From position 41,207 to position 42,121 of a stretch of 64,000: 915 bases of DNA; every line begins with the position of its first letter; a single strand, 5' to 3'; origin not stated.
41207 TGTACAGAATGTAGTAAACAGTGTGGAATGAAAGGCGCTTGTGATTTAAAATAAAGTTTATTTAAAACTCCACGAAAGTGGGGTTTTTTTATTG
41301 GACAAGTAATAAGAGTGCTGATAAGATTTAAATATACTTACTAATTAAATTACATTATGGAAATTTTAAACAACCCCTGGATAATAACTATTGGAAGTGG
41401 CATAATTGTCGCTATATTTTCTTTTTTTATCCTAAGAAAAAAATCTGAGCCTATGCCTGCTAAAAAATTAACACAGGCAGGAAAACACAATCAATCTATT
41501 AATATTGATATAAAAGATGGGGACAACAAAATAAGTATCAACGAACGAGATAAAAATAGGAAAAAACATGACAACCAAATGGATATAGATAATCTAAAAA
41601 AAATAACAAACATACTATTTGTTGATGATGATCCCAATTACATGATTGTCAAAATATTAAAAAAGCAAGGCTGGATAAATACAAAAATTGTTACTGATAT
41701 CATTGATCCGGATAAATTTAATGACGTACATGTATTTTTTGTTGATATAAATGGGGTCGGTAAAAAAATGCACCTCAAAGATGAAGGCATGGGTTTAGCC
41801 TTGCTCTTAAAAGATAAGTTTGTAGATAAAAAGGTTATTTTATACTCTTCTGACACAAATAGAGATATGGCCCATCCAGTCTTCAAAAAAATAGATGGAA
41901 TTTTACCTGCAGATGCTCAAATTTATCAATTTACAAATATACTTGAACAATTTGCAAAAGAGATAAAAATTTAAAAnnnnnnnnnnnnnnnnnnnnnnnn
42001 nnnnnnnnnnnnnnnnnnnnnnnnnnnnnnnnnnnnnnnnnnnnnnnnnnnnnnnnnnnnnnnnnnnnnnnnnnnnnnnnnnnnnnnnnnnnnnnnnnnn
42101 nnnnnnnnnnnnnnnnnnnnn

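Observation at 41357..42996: Extremely AT-rich (about 25% GC) module encoding a membrane-anchored receiver-like protein and a soluble HK-like ATPase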

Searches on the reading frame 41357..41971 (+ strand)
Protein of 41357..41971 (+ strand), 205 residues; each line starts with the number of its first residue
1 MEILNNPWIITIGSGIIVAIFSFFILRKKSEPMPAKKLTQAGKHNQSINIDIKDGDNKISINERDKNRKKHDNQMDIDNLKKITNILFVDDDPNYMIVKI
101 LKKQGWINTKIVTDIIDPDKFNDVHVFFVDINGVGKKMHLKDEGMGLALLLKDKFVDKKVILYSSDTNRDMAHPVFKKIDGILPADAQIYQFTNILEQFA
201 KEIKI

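Call 3: search_protein_families(library=pfam, proteins=[window:41357-41971:+], max_evalue=1)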
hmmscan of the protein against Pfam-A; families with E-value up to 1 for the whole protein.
window:41357-41971:+ (205 aa): 0 families

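Call 4: search_protein_families(library=padloc, proteins=[window:41357-41971:+], max_evalue=1)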
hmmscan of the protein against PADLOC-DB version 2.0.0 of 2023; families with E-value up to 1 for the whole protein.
window:41357-41971:+ (205 aa): 3 families
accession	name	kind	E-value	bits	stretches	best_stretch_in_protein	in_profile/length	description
PDLC04646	PDC-M43A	-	2.2e-52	175.9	1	5-202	7-200/203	-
PDLC04645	PDC-M43A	-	1.1e-29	101.6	1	35-194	85-242/250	-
PDLC04644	PDC-M43A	-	5.7e-27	92.4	1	56-200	17-163/170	-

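Call 10: find_homologous_proteins(query=window:41357-41971:+)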
Query window:41357-41971:+ (205 aa): 75 proteins with E <= 0.001 among 314 candidates.
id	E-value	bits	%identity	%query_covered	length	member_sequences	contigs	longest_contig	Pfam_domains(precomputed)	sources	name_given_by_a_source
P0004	8.4e-106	370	100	84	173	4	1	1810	-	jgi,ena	jgi:hypothetical protein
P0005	1.1e-69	252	55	100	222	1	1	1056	-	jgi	jgi:hypothetical protein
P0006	3.2e-68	247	58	100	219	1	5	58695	-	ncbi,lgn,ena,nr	ncbi:hypothetical protein KAI65_04580 [Candidatus Parcubacteria bacterium]|nr:hypothetical protein [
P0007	1.3e-56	209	50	100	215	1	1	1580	-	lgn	-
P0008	2.6e-54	202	63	73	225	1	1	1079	-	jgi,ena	-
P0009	6.5e-46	174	58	61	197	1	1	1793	-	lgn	-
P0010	6.5e-35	139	41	98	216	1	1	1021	-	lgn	-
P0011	3.0e-34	136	52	63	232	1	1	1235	-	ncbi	-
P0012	3.6e-34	136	41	99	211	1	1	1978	-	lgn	-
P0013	2.7e-33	133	52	61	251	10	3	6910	-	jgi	jgi:hypothetical protein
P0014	3.0e-33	133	38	98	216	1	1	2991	-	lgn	-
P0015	4.9e-33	132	41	99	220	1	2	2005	-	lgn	-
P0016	9.3e-33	132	43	91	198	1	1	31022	-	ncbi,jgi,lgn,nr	ncbi:MAG: hypothetical protein LBR69_03635 [Endomicrobium sp.]|jgi:hypothetical protein|nr:hypotheti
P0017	1.5e-32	131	39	99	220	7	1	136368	-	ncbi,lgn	-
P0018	1.7e-32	131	49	63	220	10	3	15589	-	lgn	-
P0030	1.1e-31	128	49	62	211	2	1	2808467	-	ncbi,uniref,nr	ncbi:response regulator [Flavobacterium channae]|uniref:response regulator n=1 Tax=Flavobacterium ch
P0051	8.6e-26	109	38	94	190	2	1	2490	PF00072.31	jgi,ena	-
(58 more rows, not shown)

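Call 15: search_solved_structures(query=A1, max_evalue=1, show_alignments=2)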
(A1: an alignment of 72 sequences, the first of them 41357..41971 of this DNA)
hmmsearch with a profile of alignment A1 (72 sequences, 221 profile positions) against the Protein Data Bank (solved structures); distinct sequences matched with E-value up to 1: 11.
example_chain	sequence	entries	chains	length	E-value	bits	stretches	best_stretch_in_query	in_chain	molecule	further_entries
4d6x_A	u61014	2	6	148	0.018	17.9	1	91-185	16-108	BACTERIAL REGULATORY, FIS FAMILY PROTEIN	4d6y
6swb_A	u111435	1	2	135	0.019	17.8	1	133-217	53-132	Two-component response regulator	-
6swf_A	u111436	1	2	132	0.02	17.8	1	133-217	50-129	Two-component response regulator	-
3b2n_A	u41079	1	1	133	0.15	14.8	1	153-211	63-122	Uncharacterized protein Q99UF4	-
5m7n_A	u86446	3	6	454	0.28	14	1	93-182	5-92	Nitrogen assimilation regulatory protein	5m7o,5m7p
1dc7_A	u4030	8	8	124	0.41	13.5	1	153-213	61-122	NITROGEN REGULATION PROTEIN | NITROGEN REGULATION PROTEIN NR(I) | NTRC RECEIVER DOMAIN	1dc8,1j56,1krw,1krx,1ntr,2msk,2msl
6zii_B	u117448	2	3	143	0.43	13.4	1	91-197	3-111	Transcriptional regulatory protein RcsB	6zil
5i4c_A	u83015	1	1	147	0.47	13.3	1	91-196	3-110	Transcriptional regulatory protein RcsB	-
3f4w_A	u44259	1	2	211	0.48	13.2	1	139-171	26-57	Putative hexulose 6 phosphate synthase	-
1a04_A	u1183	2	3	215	0.69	12.7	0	153-210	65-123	NITRATE/NITRITE RESPONSE REGULATOR PROTEIN NARL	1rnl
3to5_A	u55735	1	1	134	0.71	12.7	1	87-122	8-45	CheY homolog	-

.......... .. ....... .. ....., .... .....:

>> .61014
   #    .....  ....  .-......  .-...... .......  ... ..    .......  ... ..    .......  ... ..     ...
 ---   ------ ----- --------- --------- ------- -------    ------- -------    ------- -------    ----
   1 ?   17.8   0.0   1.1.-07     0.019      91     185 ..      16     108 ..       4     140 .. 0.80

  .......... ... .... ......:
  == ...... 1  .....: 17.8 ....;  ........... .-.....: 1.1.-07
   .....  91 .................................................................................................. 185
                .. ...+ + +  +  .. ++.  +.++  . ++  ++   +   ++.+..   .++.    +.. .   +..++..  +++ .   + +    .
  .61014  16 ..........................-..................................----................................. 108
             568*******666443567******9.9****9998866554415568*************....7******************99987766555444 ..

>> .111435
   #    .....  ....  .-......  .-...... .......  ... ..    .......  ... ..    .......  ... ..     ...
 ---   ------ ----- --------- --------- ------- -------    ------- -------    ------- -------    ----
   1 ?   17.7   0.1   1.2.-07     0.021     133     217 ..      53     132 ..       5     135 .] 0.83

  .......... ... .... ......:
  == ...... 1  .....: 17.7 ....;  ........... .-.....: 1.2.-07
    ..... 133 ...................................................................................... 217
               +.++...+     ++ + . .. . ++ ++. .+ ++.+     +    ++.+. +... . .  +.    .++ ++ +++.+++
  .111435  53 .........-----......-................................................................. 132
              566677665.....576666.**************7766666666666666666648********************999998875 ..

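Call 20: predict_structure(alignment_id=A1)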
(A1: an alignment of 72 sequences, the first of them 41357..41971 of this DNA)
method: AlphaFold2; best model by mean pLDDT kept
length: 205 residues; sequences in the alignment: 72
mean_pLDDT: 79.2   pTM: 0.68
mean pLDDT of the five models: 79.2, 79.1, 79.0, 77.9, 77.0
residues with pLDDT >= 90: 114; 70-90: 20; 50-70: 39; < 50: 32
segments of 3 or more residues with pLDDT < 50: 27-57
pLDDT, mean of each block of 10 residues (from residue 1): 58 64 57 41 33 44 60 90 98 93 98 98 98 96 96 97 80 91 93 96 90
secondary structure, 60 per line:
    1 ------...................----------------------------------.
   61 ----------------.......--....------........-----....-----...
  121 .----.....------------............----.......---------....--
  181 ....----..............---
elements in order: H7-25 H77-83 E86-89 H96-103 E109-112 H118-121 E126-130 H143-154 E159-165 H175-178 E181-184 H189-202

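Call 24: fold_search(model_id=the predicted structure, library=pdb)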
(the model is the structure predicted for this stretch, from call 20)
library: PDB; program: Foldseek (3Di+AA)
matches with E <= 10: 1292; with E <= 0.001: 94
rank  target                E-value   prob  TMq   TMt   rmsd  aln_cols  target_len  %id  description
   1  5m7n_A                5.9e-06  1.00  0.46  0.22   2.8       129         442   19  Crystal structure of NtrX from Brucella abortus in complex with ATP processed with the CrystalDirect automated mountin (released 2017-01-25)
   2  4d6y_A                4.9e-05  1.00  0.48  0.78   3.0       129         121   18  Crystal structure of the receiver domain of NtrX from Brucella abortus in complex with beryllofluoride and magnesium (released 2015-07-08)
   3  4d6x_A                4.9e-05  1.00  0.46  0.74   2.7       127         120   19  Crystal structure of the receiver domain of NtrX from Brucella abortus (released 2015-07-08)
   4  5m7o_A                4.9e-05  1.00  0.44  0.22   2.9       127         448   20  Crystal structure of NtrX from Brucella abortus processed with the CrystalDirect automated mounting and cryo-cooling t (released 2017-01-25)
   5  4d6x_C                5.6e-05  1.00  0.46  0.77   2.5       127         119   19  Crystal structure of the receiver domain of NtrX from Brucella abortus (released 2015-07-08)
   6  5uic_B                6.0e-05  1.00  0.42  0.65   4.2       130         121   15  Structure of the Francisella response regulator receiver domain, QseB (released 2017-08-16)
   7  2qxy_A                7.3e-05  1.00  0.45  0.73   3.0       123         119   17  Crystal structure of a response regulator from Thermotoga maritima (released 2007-08-28)
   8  7pv7_B                7.8e-05  1.00  0.45  0.19   3.1       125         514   17  Crystal structure of dimeric Porphyromonas gingivalis PorX, a type 9 secretion system response regulator. (released 2022-12-14)
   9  8ted_B                8.3e-05  1.00  0.46  0.19   3.0       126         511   17  PorX primitive orthorhombic crystal form (released 2024-04-17)
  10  7pva_D                1.0e-04  1.00  0.46  0.20   3.2       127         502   16  1.9 Angstrom crystal structure of dimeric PorX, co-crystallized in the presence of zinc (released 2022-12-14)
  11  7pvk_A                1.2e-04  1.00  0.44  0.19   3.5       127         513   17  X-ray structure of dimeric PorX (T272A mutant), in complex with pGpG. (released 2022-12-14)
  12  7od9_B                1.2e-04  1.00  0.43  0.63   4.1       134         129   21  Crystal structure of activated CheY fused to the C-terminal domain of CheF (released 2022-04-27)
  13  7pv7_A                1.4e-04  1.00  0.46  0.19   3.1       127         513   16  Crystal structure of dimeric Porphyromonas gingivalis PorX, a type 9 secretion system response regulator. (released 2022-12-14)
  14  5uic_A                1.4e-04  1.00  0.46  0.74   3.2       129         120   15  Structure of the Francisella response regulator receiver domain, QseB (released 2017-08-16)
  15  8svz_A                1.4e-04  1.00  0.44  0.70   3.3       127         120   16  Structure of the Francisella response regulator KdpE receiver domain (released 2024-06-12)
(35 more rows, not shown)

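Call 25: find_encoding_contigs(protein=P0006, flank=10000, max_places=3)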
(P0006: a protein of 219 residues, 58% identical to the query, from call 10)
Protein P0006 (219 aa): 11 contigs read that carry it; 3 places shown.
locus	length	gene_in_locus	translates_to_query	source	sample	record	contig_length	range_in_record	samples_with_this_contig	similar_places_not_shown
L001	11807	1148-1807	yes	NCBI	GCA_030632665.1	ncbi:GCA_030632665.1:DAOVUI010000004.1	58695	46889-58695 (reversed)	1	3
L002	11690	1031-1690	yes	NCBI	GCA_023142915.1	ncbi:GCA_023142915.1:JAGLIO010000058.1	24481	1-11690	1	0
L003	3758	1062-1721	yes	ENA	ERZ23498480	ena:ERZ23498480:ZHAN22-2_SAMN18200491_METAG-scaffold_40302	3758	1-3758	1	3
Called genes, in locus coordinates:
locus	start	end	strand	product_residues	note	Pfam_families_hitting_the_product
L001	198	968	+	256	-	-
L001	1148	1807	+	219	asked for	-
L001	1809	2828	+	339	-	-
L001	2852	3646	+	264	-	PF01209:Ubie_methyltran, PF03848:TehB, PF13489:Methyltransf_23, PF05175:MTS (weak), PF13649:Methyltransf_25, PF13847:Methyltransf_31, PF08241:Methyltransf_11, PF08242:Methyltransf_12, +2 more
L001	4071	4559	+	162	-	PF00293:NUDIX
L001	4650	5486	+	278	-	PF13328:HD_4 (faint)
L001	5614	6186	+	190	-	PF00300:His_Phos_1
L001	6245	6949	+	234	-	PF02498:Bro-N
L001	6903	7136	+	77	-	-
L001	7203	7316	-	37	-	-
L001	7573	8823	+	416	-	PF00464:SHMT, PF00155:Aminotran_1_2, PF01212:Beta_elim_lyase (faint)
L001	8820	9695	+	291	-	PF00763:THF_DHG_CYH, PF02882:THF_DHG_CYH_C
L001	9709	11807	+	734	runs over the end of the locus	PF13439:Glyco_transf_4 (weak), PF00534:Glycos_transf_1, PF13692:Glyco_trans_1_4, PF20706:GT4-conflict, PF00534:Glycos_transf_1, PF13692:Glyco_trans_1_4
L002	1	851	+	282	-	?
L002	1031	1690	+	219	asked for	-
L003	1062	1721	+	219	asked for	-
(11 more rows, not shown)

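Call 26: find_encoding_contigs(protein=P0030, flank=10000, max_places=2)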
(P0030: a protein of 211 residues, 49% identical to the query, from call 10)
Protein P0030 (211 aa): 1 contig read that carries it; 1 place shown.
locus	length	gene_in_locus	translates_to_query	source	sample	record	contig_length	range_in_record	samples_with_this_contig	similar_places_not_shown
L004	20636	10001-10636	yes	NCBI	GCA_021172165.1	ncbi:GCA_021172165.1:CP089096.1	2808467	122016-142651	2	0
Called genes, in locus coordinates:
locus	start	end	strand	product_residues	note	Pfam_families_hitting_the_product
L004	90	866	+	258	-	PF11306:DUF3108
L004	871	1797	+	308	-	PF03301:Trp_dioxygenase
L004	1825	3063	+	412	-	PF19425:Csd3_N2, PF01551:Peptidase_M23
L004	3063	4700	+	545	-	PF00342:PGI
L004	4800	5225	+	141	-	-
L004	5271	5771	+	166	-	PF03330:DPBB_1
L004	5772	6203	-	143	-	PF03795:YCII (weak)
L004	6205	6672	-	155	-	PF01928:CYTH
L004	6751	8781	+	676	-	PF10136:SpecificRecomb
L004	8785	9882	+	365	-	PF00817:IMS, PF11798:IMS_HHH, PF21999:IMS_HHH_1 (weak), PF11799:IMS_C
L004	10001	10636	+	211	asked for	-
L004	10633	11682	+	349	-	-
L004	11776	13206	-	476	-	PF00224:PK, PF02887:PK_C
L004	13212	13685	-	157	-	-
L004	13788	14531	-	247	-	PF14622:Ribonucleas_3_3, PF00636:Ribonuclease_3, PF00035:dsrm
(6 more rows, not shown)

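Call 30: find_related_loci(query=A1, collection=genome_contigs, flank=10000)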
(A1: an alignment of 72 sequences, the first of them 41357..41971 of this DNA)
Query A1 (205 aa) in genome_contigs; peptide patterns used: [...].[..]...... (x = any residue, [..] = any of these).
73 stretches matched a pattern; 56 encode a relative of the query (tblastn E <= 1e-3); 56 distinct loci.
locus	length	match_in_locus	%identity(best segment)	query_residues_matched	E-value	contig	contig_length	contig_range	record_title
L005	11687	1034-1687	58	1-205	2e-67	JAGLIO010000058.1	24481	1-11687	MAG: Candidatus Parcubacteria bacterium isolate RS_2_9 ROV157_2.bin.9.fa_58, whole genome shotgun sequence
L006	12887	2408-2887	47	57-205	9e-38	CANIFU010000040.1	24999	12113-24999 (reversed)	MAG: Bacteroidetes bacterium isolate RH-14apr17-211 genome assembly, contig: RH-14apr17-C4755, whole genome shotgun sequ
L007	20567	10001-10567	41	7-199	5e-37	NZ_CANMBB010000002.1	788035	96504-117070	Uncultured Maribacter sp. isolate 4-441.fasta NODE_2, whole genome shotgun sequence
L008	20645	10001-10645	39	3-205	5e-37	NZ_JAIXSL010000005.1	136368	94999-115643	MAG: Flavobacterium sp. isolate C8_MAG_00003 pond_C8_MAG_00003_000000000002, whole genome shotgun sequence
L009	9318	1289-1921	41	3-205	5e-37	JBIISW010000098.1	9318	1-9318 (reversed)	MAG: Bacteroidia bacterium isolate ME2004-05-26_3300049596_group2_bin61 Rohwer_bin420_scaffold_3377_c1, whole genome sho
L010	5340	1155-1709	38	8-201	5e-33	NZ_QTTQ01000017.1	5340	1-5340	Lutibacter oceani strain 325-5 Ga0138985_109, whole genome shotgun sequence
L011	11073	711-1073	46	82-200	1e-31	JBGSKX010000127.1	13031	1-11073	MAG: Pirellulales bacterium isolate JTS-AC191 k141_1691338, whole genome shotgun sequence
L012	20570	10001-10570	36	5-199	9e-32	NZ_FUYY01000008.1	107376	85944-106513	Salegentibacter holothuriorum strain DSM 23405, whole genome shotgun sequence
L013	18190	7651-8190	43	13-199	5e-31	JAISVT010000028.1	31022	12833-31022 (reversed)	MAG: Candidatus Endomicrobium macrotermitis isolate Mx356_bin47 k119_737319, whole genome shotgun sequence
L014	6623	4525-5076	39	5-198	8e-31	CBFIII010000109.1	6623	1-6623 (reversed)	MAG: Bacteroidales bacterium isolate Co_bin_835_strict genome assembly, contig: Co_bin_835_strict_c115, whole genome sho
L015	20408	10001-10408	43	67-200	7e-31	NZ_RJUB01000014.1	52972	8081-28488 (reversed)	Ferruginibacter sp. HRS2-29 jcf7180000032036, whole genome shotgun sequence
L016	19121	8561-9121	36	17-202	8e-31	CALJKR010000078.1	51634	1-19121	MAG TPA_asm: uncultured Flavobacteriales bacterium isolate SRR6231212_bin.38_CONCOCT_v1.1_MAG genome assembly, contig: E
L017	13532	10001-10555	38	5-197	1e-30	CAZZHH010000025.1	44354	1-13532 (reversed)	MAG TPA_asm: uncultured Lentimicrobiaceae bacterium isolate SRP220891_co1_459 genome assembly, contig: NODE_1615_length_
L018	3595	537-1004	40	49-202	1e-30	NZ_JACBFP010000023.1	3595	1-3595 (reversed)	Chryseobacterium sp. R2A-55 NODE_23_length_3595_cov_9.026770, whole genome shotgun sequence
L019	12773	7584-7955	44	78-201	4e-30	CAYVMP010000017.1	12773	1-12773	MAG TPA_asm: uncultured Candidatus Saccharibacteria bacterium isolate SRP278252_co1_28 genome assembly, contig: NODE_869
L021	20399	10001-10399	46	72-202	1e-29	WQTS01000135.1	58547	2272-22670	MAG: Bacteroidetes bacterium isolate Cu122P1bin21 JGI20163J26743_11538586, whole genome shotgun sequence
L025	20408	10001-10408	46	68-202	4e-29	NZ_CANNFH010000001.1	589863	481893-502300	Uncultured Polaribacter sp. isolate 3-1759-Z.fasta NODE_1, whole genome shotgun sequence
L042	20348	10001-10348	46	86-199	3e-27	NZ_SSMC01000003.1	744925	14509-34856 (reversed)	Robertkochia marina strain CC-AMO-30D contig03, whole genome shotgun sequence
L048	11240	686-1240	33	3-201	8e-26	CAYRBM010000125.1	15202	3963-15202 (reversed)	MAG TPA_asm: uncultured Odoribacter sp. isolate SRP220891_co1_185 genome assembly, contig: NODE_7454_length_15202_cov_7.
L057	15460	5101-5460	40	81-199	2e-21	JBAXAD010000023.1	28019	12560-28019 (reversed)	MAG: Paludibacter sp. isolate ELA132 MAG132_23, whole genome shotgun sequence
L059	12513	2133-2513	38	76-203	3e-20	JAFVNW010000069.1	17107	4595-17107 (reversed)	MAG: Bacteroidales bacterium isolate RGIG5234 Sheep_Cecum.Co__c1624814, whole genome shotgun sequence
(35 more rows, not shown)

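Call 35: search_protein_families(library=pfam, alignment_id=A1, max_evalue=0.01)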
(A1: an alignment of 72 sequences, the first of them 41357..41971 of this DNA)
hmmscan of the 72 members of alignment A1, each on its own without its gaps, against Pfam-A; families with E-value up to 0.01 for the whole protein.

A. member 1, window:41357-41971:+ (205 aa): 0 families

B. families by the number of members that match (of 72 scanned): 8 families
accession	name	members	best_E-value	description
PF00072.30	Response_reg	38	2e-06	Response regulator receiver domain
PF14423.12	Imm5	7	0.0022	Immunity protein Imm5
PF07801.16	DUF1647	3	0.0032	Protein of unknown function (DUF1647)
PF01926.29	MMR_HSR1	1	0.0036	50S ribosome-binding GTPase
PF09911.14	DUF2140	1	0.0047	Uncharacterized protein conserved in bacteria (DUF2140)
PF07168.17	Ureide_permease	1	0.0052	Ureide permease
PF05061.18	Pox_A11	1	0.0057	Poxvirus A11 Protein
PF00864.24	P2X_receptor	1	0.0087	ATP P2X receptor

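Call 49: search_protein_families(library=pfam, alignment_id=A3, max_evalue=0.00001)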
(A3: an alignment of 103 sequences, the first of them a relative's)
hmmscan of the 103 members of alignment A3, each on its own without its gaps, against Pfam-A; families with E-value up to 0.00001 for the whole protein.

A. member 1, L001:198-965:+ (256 aa): 0 families

B. families by the number of members that match (of 103 scanned): 116 families (the first 25 are shown)
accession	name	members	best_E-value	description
PF06250.17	YhcG_C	3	1.4e-65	YhcG PDDEXK nuclease domain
PF01420.25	Methylase_S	3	1e-24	Type I restriction modification DNA specificity domain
PF01381.28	HTH_3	3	1.6e-11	Helix-turn-helix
PF17761.7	DUF1016_N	2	1.5e-48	DUF1016 N-terminal domain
PF04313.20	HSDR_N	2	2.1e-34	Type I restriction enzyme R protein N terminus (HSDR_N)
PF19775.4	DUF6261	2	5.4e-30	Family of unknown function (DUF6261)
PF08534.16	Redoxin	2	6e-17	Redoxin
PF00578.27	AhpC-TSA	2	2.2e-15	AhpC/TSA family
PF18962.6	Por_Secre_tail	2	1.3e-14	Secretion system C-terminal sorting domain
PF13905.12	Thioredoxin_8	2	6.2e-12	Thioredoxin-like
PF13463.12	HTH_27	2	1.2e-11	Winged helix DNA-binding domain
PF12146.15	Hydrolase_4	2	2.5e-06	Serine aminopeptidase, S33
PF00224.27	PK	1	1.8e-117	Pyruvate kinase, barrel domain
PF00521.26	DNA_topoisoIV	1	1.4e-113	DNA gyrase/topoisomerase IV, subunit A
PF05690.20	ThiG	1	1.1e-98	Thiazole biosynthesis protein ThiG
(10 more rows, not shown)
